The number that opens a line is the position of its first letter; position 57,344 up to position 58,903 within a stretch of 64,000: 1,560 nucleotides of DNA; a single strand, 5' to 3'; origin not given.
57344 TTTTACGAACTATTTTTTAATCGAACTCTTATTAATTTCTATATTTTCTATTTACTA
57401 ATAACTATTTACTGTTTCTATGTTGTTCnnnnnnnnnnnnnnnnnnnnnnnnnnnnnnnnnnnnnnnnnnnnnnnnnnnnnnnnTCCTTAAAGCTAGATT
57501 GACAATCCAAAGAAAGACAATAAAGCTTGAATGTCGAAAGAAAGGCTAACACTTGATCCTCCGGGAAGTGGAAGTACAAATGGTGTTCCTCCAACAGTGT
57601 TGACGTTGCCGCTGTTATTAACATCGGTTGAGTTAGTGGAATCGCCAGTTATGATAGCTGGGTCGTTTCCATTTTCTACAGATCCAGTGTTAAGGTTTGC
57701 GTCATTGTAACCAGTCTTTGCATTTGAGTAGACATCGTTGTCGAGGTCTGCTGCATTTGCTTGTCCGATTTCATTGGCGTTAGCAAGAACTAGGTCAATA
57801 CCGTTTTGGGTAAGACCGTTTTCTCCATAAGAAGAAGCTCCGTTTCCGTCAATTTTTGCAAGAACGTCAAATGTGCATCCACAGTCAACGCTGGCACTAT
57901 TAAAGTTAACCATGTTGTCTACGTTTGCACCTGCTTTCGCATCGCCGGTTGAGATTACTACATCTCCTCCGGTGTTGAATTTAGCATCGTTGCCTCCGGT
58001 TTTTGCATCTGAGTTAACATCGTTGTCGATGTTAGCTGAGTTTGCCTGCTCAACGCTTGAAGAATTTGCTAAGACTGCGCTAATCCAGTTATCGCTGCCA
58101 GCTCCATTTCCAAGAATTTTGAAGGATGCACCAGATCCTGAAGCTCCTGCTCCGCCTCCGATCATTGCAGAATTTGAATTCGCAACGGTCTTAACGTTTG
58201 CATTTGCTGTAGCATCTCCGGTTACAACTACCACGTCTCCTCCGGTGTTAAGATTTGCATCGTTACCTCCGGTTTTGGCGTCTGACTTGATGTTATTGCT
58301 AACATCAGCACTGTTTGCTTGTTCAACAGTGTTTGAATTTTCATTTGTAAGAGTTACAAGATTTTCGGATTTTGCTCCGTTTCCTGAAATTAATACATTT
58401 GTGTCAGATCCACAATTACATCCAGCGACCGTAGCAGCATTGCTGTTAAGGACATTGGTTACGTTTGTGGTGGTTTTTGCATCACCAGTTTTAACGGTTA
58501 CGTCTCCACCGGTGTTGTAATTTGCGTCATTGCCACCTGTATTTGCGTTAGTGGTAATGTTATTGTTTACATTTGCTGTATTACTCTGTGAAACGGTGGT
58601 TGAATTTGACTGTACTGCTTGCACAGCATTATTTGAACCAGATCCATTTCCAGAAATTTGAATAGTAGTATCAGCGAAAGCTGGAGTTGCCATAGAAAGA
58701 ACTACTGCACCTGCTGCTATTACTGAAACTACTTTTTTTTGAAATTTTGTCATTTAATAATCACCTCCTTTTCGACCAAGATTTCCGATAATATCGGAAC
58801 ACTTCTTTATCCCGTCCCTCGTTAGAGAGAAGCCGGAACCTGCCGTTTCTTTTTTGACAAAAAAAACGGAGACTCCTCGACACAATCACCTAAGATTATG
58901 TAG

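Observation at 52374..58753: Sortase-linked locus encoding four paralogous Asn/Thr/Gly-rich tandem-repeat surface proteins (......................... repeat family)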

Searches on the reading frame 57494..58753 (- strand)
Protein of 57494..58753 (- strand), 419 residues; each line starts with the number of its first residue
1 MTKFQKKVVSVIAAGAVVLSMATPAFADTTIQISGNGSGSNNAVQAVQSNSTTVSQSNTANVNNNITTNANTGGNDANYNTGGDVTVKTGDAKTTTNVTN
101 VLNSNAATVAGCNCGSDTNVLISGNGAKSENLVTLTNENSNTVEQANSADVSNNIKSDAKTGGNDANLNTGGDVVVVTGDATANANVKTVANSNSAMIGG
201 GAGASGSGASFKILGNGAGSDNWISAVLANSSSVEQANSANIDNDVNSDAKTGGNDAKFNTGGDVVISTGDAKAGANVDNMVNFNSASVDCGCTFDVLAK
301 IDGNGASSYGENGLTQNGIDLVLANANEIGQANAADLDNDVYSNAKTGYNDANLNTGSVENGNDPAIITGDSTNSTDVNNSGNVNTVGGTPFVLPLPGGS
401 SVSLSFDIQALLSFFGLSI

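Call 3: search_protein_families(library=pfam, proteins=[window:57494-58753:-], max_evalue=1)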
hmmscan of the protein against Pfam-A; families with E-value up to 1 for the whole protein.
window:57494-58753:- (419 aa): 0 families

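Call 4: search_protein_families(library=ncbifam, proteins=[window:57494-58753:-], max_evalue=1)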
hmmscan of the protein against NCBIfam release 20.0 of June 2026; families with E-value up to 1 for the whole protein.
window:57494-58753:- (419 aa): 0 families

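Call 5: find_homologous_proteins(query=window:57494-58753:-)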
Query window:57494-58753:- (419 aa): 729 proteins with E <= 0.001 among 8000 candidates; the best 120 are listed.
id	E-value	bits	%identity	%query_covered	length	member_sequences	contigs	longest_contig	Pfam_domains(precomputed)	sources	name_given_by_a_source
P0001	2.0e-245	832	100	100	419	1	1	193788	-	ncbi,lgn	-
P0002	2.5e-188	644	79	100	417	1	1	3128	-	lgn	-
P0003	6.9e-162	557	71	100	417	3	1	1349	-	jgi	-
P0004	2.6e-159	549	69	100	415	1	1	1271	-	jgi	jgi:hypothetical protein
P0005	4.7e-158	545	70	100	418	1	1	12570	-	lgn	-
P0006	5.5e-152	525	67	100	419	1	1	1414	-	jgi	jgi:hypothetical protein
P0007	9.6e-151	520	67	100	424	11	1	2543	-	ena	-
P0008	6.0e-144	498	64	100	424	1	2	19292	-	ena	-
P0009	2.1e-143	496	65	100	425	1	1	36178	-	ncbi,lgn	-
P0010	5.2e-142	492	64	100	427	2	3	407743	-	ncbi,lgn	-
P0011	3.3e-139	483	63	100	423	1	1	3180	-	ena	-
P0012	4.1e-139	482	65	100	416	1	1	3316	-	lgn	-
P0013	5.2e-139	482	63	100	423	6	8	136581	-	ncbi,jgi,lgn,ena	jgi:hypothetical protein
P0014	1.5e-138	480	62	100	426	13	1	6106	-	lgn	-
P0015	6.7e-138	478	64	100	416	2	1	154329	-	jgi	-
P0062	2.8e-109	384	56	100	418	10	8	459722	-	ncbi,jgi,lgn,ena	jgi:hypothetical protein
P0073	2.2e-107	378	47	92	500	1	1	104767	-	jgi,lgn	-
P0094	9.9e-104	366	52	100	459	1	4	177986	-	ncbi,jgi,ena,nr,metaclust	ncbi:MAG: hypothetical protein A3B44_02455 [Candidatus Levybacteria bacterium RIFCSPLOWO2_01_FULL_38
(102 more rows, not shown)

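Call 6: search_solved_structures(query=window:57494-58753:-, max_evalue=10)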
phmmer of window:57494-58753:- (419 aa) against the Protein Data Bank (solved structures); distinct sequences matched with E-value up to 10: 7.
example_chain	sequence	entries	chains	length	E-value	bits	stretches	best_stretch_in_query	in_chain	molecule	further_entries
4v9n_AK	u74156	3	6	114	0.82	12.2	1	60-135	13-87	30S ribosomal protein S11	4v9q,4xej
4yhh_K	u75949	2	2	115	0.84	12.1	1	60-134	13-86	30S ribosomal protein S11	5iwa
4zer_1k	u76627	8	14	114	0.85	12.1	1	60-135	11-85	30S ribosomal protein S11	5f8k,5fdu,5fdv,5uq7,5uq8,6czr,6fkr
5wnq_K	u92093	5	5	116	0.86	12.1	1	60-134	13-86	30S ribosomal protein S11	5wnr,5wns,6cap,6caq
6cao_K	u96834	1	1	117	0.89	12.1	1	60-135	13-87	30S ribosomal protein S11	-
6gzq_K2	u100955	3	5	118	0.91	12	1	60-135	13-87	30S ribosomal protein S11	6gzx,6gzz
1x18_G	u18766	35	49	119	0.93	12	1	60-135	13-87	30S ribosomal protein S11 | RIBOSOMAL PROTEIN S11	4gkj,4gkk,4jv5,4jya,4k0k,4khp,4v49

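Call 12: find_encoding_contigs(protein=P0001, flank=10000, max_places=3)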
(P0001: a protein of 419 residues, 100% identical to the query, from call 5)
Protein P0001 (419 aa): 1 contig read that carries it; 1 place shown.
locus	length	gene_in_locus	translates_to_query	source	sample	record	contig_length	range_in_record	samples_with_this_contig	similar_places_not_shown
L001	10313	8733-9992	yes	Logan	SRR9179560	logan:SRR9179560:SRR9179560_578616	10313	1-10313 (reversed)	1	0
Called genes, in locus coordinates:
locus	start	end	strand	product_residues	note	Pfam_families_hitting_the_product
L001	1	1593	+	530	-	?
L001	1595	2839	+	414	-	-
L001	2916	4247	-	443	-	PF00932:LTD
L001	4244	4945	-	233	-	PF00932:LTD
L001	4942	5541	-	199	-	PF10502:Peptidase_S26 (weak)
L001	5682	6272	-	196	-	PF12389:Peptidase_M73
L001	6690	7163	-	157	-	PF13419:HAD_2, PF00702:Hydrolase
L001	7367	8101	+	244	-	-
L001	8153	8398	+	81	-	PF10055:DUF2292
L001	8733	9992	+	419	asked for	-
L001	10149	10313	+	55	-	?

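Call 17: predict_structure(alignment_id=A1)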
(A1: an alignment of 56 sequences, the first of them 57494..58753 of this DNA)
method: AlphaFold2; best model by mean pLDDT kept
length: 419 residues; sequences in the alignment: 56
mean_pLDDT: 72.9   pTM: 0.63
mean pLDDT of the five models: 72.9, 72.4, 52.4, 52.4, 46.6
residues with pLDDT >= 90: 52; 70-90: 234; 50-70: 71; < 50: 62
segments of 3 or more residues with pLDDT < 50: 1-26, 202-205, 390-419
pLDDT, mean of each block of 10 residues (from residue 1): 35 35 54 81 83 76 87 81 80 88 70 69 84 85 79 91 79 82 89 72 60 84 86 81 90 81 77 87 74 72 70 67 82 80 86 62 69 82 65 32 35 38
secondary structure, 60 per line:
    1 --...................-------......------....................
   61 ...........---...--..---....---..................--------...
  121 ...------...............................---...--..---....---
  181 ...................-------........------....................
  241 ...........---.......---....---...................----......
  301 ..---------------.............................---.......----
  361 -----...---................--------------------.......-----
elements in order: H3-21 E29-34 E41-71 E75-77 E85-88 E92-109 E118-123 E130-160 E164-166 E174-177 E181-199 E207-214 E221-251 E255-261 E265-268 E272-290 E295-302 E318-346 E350-356 E366-368 E372-387 H408-414

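Call 23: find_encoding_contigs(protein=P0062, flank=10000, max_places=2)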
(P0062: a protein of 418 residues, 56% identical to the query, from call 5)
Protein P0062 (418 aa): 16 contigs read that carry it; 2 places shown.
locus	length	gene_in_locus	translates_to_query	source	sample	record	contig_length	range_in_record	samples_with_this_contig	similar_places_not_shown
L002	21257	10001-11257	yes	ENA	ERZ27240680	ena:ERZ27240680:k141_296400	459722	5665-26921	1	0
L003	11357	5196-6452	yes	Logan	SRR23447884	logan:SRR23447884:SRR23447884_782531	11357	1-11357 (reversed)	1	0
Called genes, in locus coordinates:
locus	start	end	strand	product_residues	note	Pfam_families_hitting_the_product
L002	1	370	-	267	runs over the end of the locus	PF00730:HhH-GPD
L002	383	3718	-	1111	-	PF00873:ACR_tran, PF02355:SecD_SecF_C (faint), PF00873:ACR_tran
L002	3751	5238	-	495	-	PF00364:Biotin_lipoyl (faint), PF25973:BSH_CzcB (faint), PF25989:YknX_C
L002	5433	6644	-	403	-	PF12704:MacB_PCD, PF02687:FtsX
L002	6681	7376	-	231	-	PF02463:SMC_N (faint), PF00005:ABC_tran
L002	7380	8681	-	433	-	PF25919:BSH_CusB (faint), PF00364:Biotin_lipoyl (faint), PF25984:BSH_YknX (weak), PF25990:Beta-barrel_YknX, PF26002:Beta-barrel_AprE (weak)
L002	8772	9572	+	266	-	-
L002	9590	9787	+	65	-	PF10055:DUF2292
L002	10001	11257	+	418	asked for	-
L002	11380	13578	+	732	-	-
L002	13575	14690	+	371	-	-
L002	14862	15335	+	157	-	PF04203:Sortase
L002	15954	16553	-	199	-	-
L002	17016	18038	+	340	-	PF08529:NusA_N, PF13184:KH_NusA_1st, PF26594:KH_NusA_2nd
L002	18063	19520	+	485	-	PF00009:GTP_EFTU, PF00071:Ras, PF01926:MMR_HSR1, PF08477:Roc (weak), PF22042:EF-G_D2, PF03144:GTP_EFTU_D2 (faint), PF11987:IF-2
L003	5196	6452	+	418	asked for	-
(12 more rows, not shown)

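Call 24: find_encoding_contigs(protein=P0094, flank=10000, max_places=2)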
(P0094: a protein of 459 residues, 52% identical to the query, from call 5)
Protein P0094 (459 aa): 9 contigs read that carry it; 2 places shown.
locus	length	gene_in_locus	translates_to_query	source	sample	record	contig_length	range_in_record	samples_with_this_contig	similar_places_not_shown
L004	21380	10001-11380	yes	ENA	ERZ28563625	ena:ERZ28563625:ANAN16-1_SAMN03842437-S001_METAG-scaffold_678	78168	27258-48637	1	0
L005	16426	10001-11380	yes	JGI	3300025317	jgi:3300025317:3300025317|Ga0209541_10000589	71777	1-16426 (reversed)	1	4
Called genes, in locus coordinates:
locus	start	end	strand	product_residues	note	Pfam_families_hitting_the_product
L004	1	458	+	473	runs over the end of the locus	PF01225:Mur_ligase, PF08245:Mur_ligase_M, PF02875:Mur_ligase_C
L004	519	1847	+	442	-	PF00275:EPSP_synthase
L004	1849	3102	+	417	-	PF00483:NTP_transferase, PF12804:NTP_transf_3, PF25084:LbH_EIF2B, PF25087:GMPPB_C, PF14602:Hexapep_2 (faint), PF25084:LbH_EIF2B, PF00132:Hexapep (weak), PF25087:GMPPB_C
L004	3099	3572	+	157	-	-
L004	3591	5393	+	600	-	PF13522:GATase_6, PF13537:GATase_7, PF01380:SIS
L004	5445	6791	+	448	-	PF00082:Peptidase_S8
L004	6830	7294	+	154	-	-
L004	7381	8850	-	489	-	-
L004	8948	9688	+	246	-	-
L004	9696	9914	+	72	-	PF10055:DUF2292 (weak)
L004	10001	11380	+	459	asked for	-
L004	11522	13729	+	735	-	-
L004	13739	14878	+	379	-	-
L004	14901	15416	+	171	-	PF04203:Sortase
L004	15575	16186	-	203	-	-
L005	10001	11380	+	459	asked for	-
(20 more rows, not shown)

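Call 25: find_related_loci(query=A1, collection=genome_contigs, flank=8000)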
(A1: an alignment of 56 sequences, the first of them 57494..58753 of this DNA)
Query A1 (419 aa) in genome_contigs; peptide patterns used: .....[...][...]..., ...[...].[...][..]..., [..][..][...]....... (x = any residue, [..] = any of these).
179 stretches matched a pattern; 107 encode a relative of the query (tblastn E <= 1e-3); the best 80 are kept; 80 distinct loci.
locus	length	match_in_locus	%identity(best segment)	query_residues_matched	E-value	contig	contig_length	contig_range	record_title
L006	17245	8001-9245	64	1-418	1e-141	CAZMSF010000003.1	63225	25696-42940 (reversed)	MAG TPA_asm: uncultured Gammaproteobacteria bacterium isolate SRP135725_co1_372 genome assembly, contig: NODE_342_length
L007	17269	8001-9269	63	1-419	3e-136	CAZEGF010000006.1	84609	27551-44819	MAG TPA_asm: uncultured Gammaproteobacteria bacterium isolate SRP135725_co2_582 genome assembly, contig: k141_3521309, w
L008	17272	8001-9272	62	1-419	4e-135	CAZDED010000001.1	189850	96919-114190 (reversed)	MAG TPA_asm: uncultured Gammaproteobacteria bacterium isolate SRP278252_co2_138 genome assembly, contig: NODE_73_length_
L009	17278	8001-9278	62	1-419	1e-132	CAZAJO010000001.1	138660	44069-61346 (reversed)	MAG TPA_asm: uncultured Gammaproteobacteria bacterium isolate SRP342105_co1_429 genome assembly, contig: NODE_138_length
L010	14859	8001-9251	56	1-418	2e-119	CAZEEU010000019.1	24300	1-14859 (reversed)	MAG TPA_asm: uncultured Gammaproteobacteria bacterium isolate SRP286056_co1_676 genome assembly, contig: NODE_2362_lengt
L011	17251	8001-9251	56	1-418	2e-119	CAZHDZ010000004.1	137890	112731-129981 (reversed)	MAG TPA_asm: uncultured Gammaproteobacteria bacterium isolate SRP286056_co1_222 genome assembly, contig: NODE_84_length_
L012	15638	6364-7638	52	1-419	1e-116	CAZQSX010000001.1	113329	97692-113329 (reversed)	MAG TPA_asm: uncultured Gammaproteobacteria bacterium isolate SRP342105_co2_380 genome assembly, contig: NODE_131_length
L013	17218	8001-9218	54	1-419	4e-113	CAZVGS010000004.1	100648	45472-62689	MAG TPA_asm: uncultured Gammaproteobacteria bacterium isolate binchicken_co16_182 genome assembly, contig: NODE_347_leng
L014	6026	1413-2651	55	1-417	1e-110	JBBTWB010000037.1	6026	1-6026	MAG: Patescibacteria group bacterium isolate H43-bin061_1 H43_bin061_1_000000000037, whole genome shotgun sequence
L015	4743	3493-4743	54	1-417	2e-110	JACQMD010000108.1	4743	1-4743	MAG: Candidatus Roizmanbacteria bacterium isolate NC_groundwater_1220_Ag_S-0.1um_43_42 S_p1_S3_coassembly_k141_1570839,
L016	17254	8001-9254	54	6-419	8e-108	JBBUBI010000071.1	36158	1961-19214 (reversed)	MAG: Patescibacteria group bacterium isolate H52-bin033_1 H52_bin033_1_000000000071, whole genome shotgun sequence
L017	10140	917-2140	55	4-412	2e-105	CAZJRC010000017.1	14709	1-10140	MAG TPA_asm: uncultured Gammaproteobacteria bacterium isolate binchicken_co251_951 genome assembly, contig: NODE_5630_le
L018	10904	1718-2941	52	1-418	4e-107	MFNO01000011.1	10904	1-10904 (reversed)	MAG: Candidatus Levybacteria bacterium RIFCSPHIGHO2_01_FULL_38_26 rifcsphigho2_01_scaffold_15830, whole genome shotgun s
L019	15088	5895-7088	54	1-407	8e-105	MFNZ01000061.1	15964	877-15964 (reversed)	MAG: Candidatus Levybacteria bacterium RIFCSPHIGHO2_02_FULL_37_13 rifcsphigho2_02_scaffold_9034, whole genome shotgun se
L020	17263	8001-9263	53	1-419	4e-103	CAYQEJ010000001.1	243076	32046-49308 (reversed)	MAG TPA_asm: uncultured Gammaproteobacteria bacterium isolate SRP278252_co2_88 genome assembly, contig: NODE_35_length_2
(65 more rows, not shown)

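Call 32: fold_search(model_id=the predicted structure, library=pdb)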
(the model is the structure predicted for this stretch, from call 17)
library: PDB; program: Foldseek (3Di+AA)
matches with E <= 10: 84; with E <= 0.001: 0
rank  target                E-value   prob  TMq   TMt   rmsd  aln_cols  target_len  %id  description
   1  9u4u_A                7.3e-03  0.08  0.06  0.13  36.8       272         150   11  Structure of the functional amyloid FapC from Pseudomonas sp.UK4 (released 2025-08-06)
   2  8c50_A                9.6e-02  0.01  0.06  0.07  42.3       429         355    9  Pontibacter korlensis curli subunit CsgA (released 2023-06-28)
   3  6n2b_A                2.5e-01  0.01  0.05  0.06  42.6       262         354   10  The Crystal Structure of Caldicellulosiruptor kristjanssonii Tapirin C-terminal domain (released 2018-12-19)
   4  5nxk_A                4.3e-01  0.01  0.05  0.06  41.4       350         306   13  L. reuteri 53608 SRRP (released 2018-03-21)
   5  7usl_C                4.6e-01  0.00  0.04  0.03  48.1       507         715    7  Integrin alphaM/beta2 ectodomain in complex with adenylate cyclase toxin RTX751 and M1F5 Fab (released 2022-08-17)
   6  5awf_E                5.3e-01  0.01  0.08  0.08  39.8       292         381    8  Crystal structure of SufB-SufC-SufD complex from Escherichia coli (released 2015-11-11)
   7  5uyt_B                5.3e-01  0.00  0.04  0.04  44.5       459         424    9  Crystal structure of ice binding protein from an Antarctic bacterium Flavobacteriaceae (released 2017-10-25)
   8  3h09_A                5.6e-01  0.01  0.05  0.03  41.3       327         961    9  The structure of Haemophilus influenzae IgA1 protease (released 2009-04-21)
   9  5uyt_A                5.6e-01  0.00  0.04  0.04  42.9       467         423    7  Crystal structure of ice binding protein from an Antarctic bacterium Flavobacteriaceae (released 2017-10-25)
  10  5awg_B                7.2e-01  0.01  0.08  0.09  38.7       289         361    9  Crystal structure of Hg-bound SufB-SufC-SufD complex from Escherichia coli (released 2015-11-11)
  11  6n2c_B                7.6e-01  0.00  0.04  0.04  42.2       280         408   12  The Crystal Structure of Caldicellulosiruptor hydrothermalis Tapirin C-terminal domain (released 2018-12-19)
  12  4kh3                  9.7e-01  0.00  0.04  0.04  48.9       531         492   11  Structure of a bacterial self-associating protein (released 2014-01-15)
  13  5awg_F                1.0e+00  0.01  0.07  0.08  36.6       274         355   10  Crystal structure of Hg-bound SufB-SufC-SufD complex from Escherichia coli (released 2015-11-11)
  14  5awf_A                1.0e+00  0.01  0.08  0.09  38.5       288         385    9  Crystal structure of SufB-SufC-SufD complex from Escherichia coli (released 2015-11-11)
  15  3p4g_A                1.1e+00  0.00  0.04  0.06  44.0       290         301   14  X-ray crystal structure of a hyperactive, Ca2+-dependent, beta-helical antifreeze protein from an Antarctic bacterium (released 2011-04-27)
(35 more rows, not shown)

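Call 46: search_protein_families(library=pfam, proteins=[L001:2916-4247:-], max_evalue=1)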
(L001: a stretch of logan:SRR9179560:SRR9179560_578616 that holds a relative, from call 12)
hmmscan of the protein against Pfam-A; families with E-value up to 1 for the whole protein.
L001:2916-4247:- (443 aa): 1 family
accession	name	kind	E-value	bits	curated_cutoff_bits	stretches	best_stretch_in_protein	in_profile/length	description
PF00932.25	LTD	-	1.2e-13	51.9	34.3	1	299-397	20-108/109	Lamin Tail Domain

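Call 51: list_cluster_members(proteins=[window:57494-58753:-, window:55046-57337:-, window:53787-54968:-, window:52383-52970:+, window:53091-53765:-, window:59385-60119:-])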
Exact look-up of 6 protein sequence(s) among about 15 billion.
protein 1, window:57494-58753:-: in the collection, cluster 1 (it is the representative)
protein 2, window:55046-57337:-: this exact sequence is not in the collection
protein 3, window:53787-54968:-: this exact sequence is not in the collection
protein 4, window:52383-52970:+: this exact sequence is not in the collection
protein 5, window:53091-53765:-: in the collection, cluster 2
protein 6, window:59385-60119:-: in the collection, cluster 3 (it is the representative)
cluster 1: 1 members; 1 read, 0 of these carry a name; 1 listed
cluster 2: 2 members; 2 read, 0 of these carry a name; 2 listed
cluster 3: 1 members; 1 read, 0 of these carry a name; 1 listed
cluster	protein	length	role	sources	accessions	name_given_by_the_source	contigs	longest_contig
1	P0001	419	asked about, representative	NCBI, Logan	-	-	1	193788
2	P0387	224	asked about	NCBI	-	-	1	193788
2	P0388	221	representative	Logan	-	-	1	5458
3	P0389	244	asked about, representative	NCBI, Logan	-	-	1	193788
